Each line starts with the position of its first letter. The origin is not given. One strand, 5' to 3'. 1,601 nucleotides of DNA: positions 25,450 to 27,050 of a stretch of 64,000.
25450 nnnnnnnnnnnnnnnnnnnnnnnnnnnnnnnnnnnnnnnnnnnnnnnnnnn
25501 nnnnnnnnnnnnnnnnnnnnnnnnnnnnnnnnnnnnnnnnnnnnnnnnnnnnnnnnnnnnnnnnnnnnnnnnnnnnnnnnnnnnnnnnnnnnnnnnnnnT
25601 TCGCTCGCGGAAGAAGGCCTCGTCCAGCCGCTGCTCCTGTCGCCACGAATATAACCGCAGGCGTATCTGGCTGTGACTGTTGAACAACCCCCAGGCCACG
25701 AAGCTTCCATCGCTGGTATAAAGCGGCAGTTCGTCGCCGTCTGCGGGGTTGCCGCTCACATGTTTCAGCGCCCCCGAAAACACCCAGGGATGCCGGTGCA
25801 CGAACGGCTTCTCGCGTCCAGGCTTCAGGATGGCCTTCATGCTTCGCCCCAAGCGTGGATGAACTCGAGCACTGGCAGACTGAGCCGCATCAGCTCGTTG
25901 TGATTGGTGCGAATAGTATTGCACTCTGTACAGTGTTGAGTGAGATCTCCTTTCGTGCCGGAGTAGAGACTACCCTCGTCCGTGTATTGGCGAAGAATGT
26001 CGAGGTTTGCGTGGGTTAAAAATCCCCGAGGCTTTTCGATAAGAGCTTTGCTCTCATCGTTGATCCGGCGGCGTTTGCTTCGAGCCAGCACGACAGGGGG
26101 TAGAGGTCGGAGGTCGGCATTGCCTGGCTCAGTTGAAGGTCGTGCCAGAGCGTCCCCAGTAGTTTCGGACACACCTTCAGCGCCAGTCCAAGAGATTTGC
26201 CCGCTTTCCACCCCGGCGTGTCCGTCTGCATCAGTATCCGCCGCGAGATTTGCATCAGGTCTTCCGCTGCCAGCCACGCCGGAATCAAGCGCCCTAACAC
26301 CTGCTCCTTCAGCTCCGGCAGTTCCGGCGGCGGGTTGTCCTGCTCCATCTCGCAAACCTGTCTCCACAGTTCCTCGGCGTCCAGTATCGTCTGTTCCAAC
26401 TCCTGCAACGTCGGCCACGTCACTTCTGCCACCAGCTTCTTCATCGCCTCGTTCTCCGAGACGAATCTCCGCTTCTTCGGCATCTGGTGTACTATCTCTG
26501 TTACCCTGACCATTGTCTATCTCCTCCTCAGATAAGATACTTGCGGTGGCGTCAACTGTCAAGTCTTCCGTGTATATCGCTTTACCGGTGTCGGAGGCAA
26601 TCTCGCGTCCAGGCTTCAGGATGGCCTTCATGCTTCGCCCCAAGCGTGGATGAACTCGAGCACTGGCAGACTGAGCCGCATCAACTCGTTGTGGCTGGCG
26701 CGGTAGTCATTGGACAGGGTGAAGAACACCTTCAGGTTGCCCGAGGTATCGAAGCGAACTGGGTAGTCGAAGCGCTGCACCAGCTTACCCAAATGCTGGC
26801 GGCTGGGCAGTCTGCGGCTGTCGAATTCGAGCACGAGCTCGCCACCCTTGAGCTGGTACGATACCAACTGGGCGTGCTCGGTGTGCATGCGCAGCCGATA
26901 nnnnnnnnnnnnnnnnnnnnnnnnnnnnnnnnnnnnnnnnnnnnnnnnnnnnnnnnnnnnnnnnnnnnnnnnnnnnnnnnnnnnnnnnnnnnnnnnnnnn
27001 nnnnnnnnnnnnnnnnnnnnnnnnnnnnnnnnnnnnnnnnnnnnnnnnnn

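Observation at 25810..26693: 93-bp direct duplication of the coupled mfd-stop/rlmI-start junction brackets a 698-bp insert carrying an orphan gene and a diverged second Mfd tail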

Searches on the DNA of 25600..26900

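Call 30: search_rna_families(source=window, start=25600, end=26900, threshold=evalue, max_evalue=5)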
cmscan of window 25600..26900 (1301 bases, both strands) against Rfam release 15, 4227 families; matches with E-value up to 5: 1.
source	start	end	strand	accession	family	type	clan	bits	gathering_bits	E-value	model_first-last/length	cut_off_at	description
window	26213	26282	+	RF01390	isrG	Gene; sRNA;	-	10.2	100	4.7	132-202/279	no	isrG Hfq binding RNA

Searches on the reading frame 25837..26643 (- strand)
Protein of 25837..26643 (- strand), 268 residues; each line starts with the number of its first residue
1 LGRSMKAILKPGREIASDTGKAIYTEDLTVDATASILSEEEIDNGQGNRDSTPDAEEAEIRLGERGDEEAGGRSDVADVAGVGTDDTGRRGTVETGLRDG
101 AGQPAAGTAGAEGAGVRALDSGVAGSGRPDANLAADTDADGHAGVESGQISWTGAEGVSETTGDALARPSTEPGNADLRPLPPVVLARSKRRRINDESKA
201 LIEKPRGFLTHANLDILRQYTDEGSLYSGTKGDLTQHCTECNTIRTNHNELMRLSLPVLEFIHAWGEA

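Call 4: search_protein_families(library=pfam, proteins=[window:25837-26643:-], max_evalue=1)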
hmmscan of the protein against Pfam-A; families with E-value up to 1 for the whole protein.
window:25837-26643:- (268 aa): 0 families

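Call 53: search_protein_families(library=ncbifam, proteins=[window:25837-26643:-], max_evalue=1)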
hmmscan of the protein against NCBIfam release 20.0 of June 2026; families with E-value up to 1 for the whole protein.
window:25837-26643:- (268 aa): 1 family
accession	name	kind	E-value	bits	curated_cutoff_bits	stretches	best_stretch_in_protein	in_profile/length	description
NF011941.0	PRK15412.1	equivalog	0.21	11.1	359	1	199-255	38-94/185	thiol:disulfide interchange protein DsbE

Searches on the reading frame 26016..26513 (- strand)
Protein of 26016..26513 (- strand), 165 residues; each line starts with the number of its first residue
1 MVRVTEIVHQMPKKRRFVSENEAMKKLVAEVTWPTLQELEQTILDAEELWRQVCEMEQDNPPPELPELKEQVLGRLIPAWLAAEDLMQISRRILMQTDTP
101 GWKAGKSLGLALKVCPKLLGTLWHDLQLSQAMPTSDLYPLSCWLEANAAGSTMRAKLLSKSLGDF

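Call 4: search_protein_families(library=pfam, proteins=[window:26016-26513:-], max_evalue=1)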
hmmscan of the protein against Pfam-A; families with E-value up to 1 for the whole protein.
window:26016-26513:- (165 aa): 0 families

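Call 7: find_homologous_proteins(query=window:26016-26513:-, max_evalue=0.01)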
Query window:26016-26513:- (165 aa): 1 proteins with E <= 0.01 among 53 candidates.
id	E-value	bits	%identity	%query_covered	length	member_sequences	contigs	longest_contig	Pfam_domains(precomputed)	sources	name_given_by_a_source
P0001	7.5e-104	363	100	100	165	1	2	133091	-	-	-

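Call 8: search_protein_families(library=phrogs, proteins=[window:26016-26513:-], max_evalue=1)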
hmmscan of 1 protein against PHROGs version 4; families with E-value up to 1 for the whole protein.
window:26016-26513:- (165 aa): 1 family
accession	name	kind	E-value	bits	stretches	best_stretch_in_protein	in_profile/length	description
phrog_11732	-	unknown function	0.085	13.8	1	7-35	3-33/79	-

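Call 9: search_protein_families(library=padloc, proteins=[window:26016-26513:-], max_evalue=1)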
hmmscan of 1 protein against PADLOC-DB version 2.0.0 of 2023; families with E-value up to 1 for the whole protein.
window:26016-26513:- (165 aa): 0 families

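Call 11: find_encoding_contigs(protein=P0001, flank=10000, max_places=10)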
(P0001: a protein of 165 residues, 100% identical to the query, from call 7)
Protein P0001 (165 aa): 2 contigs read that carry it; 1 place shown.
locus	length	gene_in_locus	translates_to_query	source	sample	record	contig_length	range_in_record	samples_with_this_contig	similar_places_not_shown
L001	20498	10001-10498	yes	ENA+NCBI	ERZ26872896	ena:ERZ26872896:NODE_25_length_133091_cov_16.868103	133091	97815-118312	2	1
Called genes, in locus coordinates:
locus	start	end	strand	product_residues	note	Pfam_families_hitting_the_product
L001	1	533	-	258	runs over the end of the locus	PF13391:HNH_2 (weak)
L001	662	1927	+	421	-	PF02518:HATPase_c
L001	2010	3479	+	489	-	PF03853:YjeF_N, PF01256:Carb_kinase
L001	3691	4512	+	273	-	-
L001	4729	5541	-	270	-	PF03649:UPF0014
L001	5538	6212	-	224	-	PF00005:ABC_tran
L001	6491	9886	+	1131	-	PF17757:UvrB_inter, PF02559:CarD_TRCF_RID, PF00270:DEAD, PF04851:ResIII, PF00271:Helicase_C, PF03461:TRCF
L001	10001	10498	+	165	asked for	-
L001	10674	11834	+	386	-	PF17785:PUA_3, PF13489:Methyltransf_23 (faint), PF10672:Methyltrans_SAM, PF01728:FtsJ (weak), PF03602:Cons_hypoth95, PF05175:MTS, PF13649:Methyltransf_25, PF13847:Methyltransf_31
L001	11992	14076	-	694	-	PF17191:RecG_wedge, PF01336:tRNA_anti-codon, PF00270:DEAD, PF04851:ResIII, PF00271:Helicase_C, PF22590:Cas3-like_C_2 (faint), PF19833:RecG_dom3_C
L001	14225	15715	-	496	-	-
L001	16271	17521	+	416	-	PF00155:Aminotran_1_2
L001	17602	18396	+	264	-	-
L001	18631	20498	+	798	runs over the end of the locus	PF19838:LptD_2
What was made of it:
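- The structure rests on one short-read metagenome contig (call 11). The source is a short-read SPAdes-named metagenome contig with k-mer coverage of about 17 (call 11).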

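Call 15: search_protein_representatives(protein=window:26016-26513:-)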
Query: 165 residues. Proteins with E-value up to 0.001 (for the whole library): 2; up to 1e-10: 1; up to 1e-30: 1. The best 2 are listed.
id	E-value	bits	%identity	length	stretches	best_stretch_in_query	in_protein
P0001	2.4e-104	362.6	100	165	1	1-165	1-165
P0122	7.7e-09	52.1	37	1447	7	90-121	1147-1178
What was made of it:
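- An old, selected gene would be expected to have homologues, and none were found (calls 7, 15).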

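Call 26: predict_structure(protein=window:26016-26513:-)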
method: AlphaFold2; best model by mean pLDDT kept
length: 165 residues; sequences in the alignment: 1
mean_pLDDT: 54.7   pTM: 0.47
mean pLDDT of the five models: 54.7, 53.5, 52.8, 51.0, 48.9
residues with pLDDT >= 90: 0; 70-90: 39; 50-70: 49; < 50: 77
segments of 3 or more residues with pLDDT < 50: 1-22, 27-30, 98-107, 128-165
pLDDT, mean of each block of 10 residues (from residue 1): 34 42 48 61 78 76 80 72 65 53 49 54 51 43 44 38 33
secondary structure, 60 per line:
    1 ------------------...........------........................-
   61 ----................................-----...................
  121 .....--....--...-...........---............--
elements in order: H19-29 H36-59 H65-96 H102-125 H128-131 H138-148 H152-163

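Call 52: search_solved_structures(query=window:26016-26513:-, max_evalue=10)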
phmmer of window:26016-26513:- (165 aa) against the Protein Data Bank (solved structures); distinct sequences matched with E-value up to 10: 1.
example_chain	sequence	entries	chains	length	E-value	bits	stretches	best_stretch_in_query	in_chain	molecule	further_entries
4yke_A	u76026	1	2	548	2.1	11.6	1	29-66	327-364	Mre11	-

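Call 53: search_protein_families(library=ncbifam, proteins=[window:26016-26513:-], max_evalue=1)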
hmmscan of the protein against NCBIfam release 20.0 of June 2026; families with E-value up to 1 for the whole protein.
window:26016-26513:- (165 aa): 1 family
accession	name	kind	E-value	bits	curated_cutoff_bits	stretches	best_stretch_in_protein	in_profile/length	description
NF005336.0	PRK06856.1-2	equivalog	0.0027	18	225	1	20-61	92-133/137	DNA polymerase III subunit psi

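Call 56: fold_search(model_id=the predicted structure, library=pdb)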
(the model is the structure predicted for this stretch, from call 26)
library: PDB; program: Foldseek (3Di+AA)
matches with E <= 10: 611; with E <= 0.001: 0
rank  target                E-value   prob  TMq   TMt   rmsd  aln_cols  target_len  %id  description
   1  9had_A                2.1e-01  0.97  0.42  0.55   7.6       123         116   18  Der f 21 dust mite allergen with computationally designed DerF21_b10 binder (released 2024-12-18)
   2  9dm3_MODEL_1_A        2.8e-01  0.63  0.29  0.35  11.0       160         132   14  De novo design of proteins that bind naphthalenediimides, powerful photooxidants with tunable photophysical pr (released 2025-03-05)
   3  9dbu                  4.1e-01  0.80  0.26  0.38  14.6       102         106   13  Apo Structure of Computationally Designed Homotetramer PW1 (released 2025-08-27)
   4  8tn1_A                4.5e-01  0.92  0.42  0.46  11.2       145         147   12  De novo designed protein binds poly ADP ribose polymerase inhibitors (PARPi) - apo (released 2024-04-24)
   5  5yny_A                5.9e-01  0.97  0.43  0.59   4.6       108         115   18  Structure of house dust mite allergen Der F 21 in PEG2KMME (released 2019-03-13)
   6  8xyv_B                6.2e-01  0.77  0.33  0.51   6.2       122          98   14  De novo designed protein 0705-5 (released 2024-10-02)
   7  5aqh_B                6.2e-01  0.51  0.31  0.40   6.9       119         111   16  Fragment-based screening of HSP70 sheds light on the functional role of ATP-binding site residues (released 2016-10-05)
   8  5yny_C                6.6e-01  0.96  0.43  0.60   4.6       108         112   18  Structure of house dust mite allergen Der F 21 in PEG2KMME (released 2019-03-13)
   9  6w6x_A                6.9e-01  0.28  0.23  0.30  12.3       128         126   13  Crystal Structure of ABLE Apo-protein (released 2020-08-26)
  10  9had_B                7.3e-01  0.85  0.42  0.58   6.5       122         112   18  Der f 21 dust mite allergen with computationally designed DerF21_b10 binder (released 2024-12-18)
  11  3smk_A                7.3e-01  0.23  0.28  0.21  18.0       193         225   13  Crystal structure of human 14-3-3 sigma C38V/N166H in complex with TASK-3 peptide and stabilizer Cotylenin A (released 2012-07-11)
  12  9dbv                  7.7e-01  0.63  0.26  0.38  14.6       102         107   13  Cu-Bound Structure of Computationally Designed Homotetramer PW1 (released 2025-08-27)
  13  5ynx_A                8.1e-01  0.93  0.43  0.58   4.7       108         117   18  Structure of house dust mite allergen Der f 21 in PEG400 (released 2019-03-13)
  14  8dgp_B                8.1e-01  0.23  0.27  0.20  16.7       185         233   17  14-3-3 epsilon bound to phosphorylated PEAK3 (pS69) peptide (released 2023-06-07)
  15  1a37_A                8.1e-01  0.21  0.31  0.28  13.4       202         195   15  14-3-3 PROTEIN ZETA BOUND TO PS-RAF259 PEPTIDE (released 1999-03-02)
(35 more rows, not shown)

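Call 78: find_related_loci(query=window:26019-26513:-, collection=viral_contigs, flank=5000)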
Query window:26019-26513:- (165 aa) in viral_contigs; peptide patterns used: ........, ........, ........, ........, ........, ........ (x = any residue, [..] = any of these).
No stretch of DNA in the collection matches any of the patterns.

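Call 80: search_dna_similar(query=window:26019-26513:-, collection=plasmids, mode=protein, max_evalue=0.01, max_rows=5)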
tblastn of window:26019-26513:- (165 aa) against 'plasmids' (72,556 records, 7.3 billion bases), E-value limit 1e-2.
No match.

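Call 81: search_dna_similar(query=window:26019-26513:-, collection=phages, mode=protein, max_evalue=0.01, max_rows=5)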
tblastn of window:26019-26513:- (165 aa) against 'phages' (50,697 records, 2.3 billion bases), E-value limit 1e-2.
No match.
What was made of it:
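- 26016..26513 (-): orf165, a 165-codon ORFan predicted to be all-helical. Its codon-position GC matches the host's, but its codon-usage score is at the bottom of the host range. No homologue or family: calls 4, 7, 8, 9, 15, 52, 53, 78, 80, 81.
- Tried and rejected: I also ran the 5.8-billion-cluster search (call 7), a full phmmer against 1.84 billion representatives (call 15), PDB sequences (call 52), IMG/VR (call 78), and plasmids and phages (calls 80, 81).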
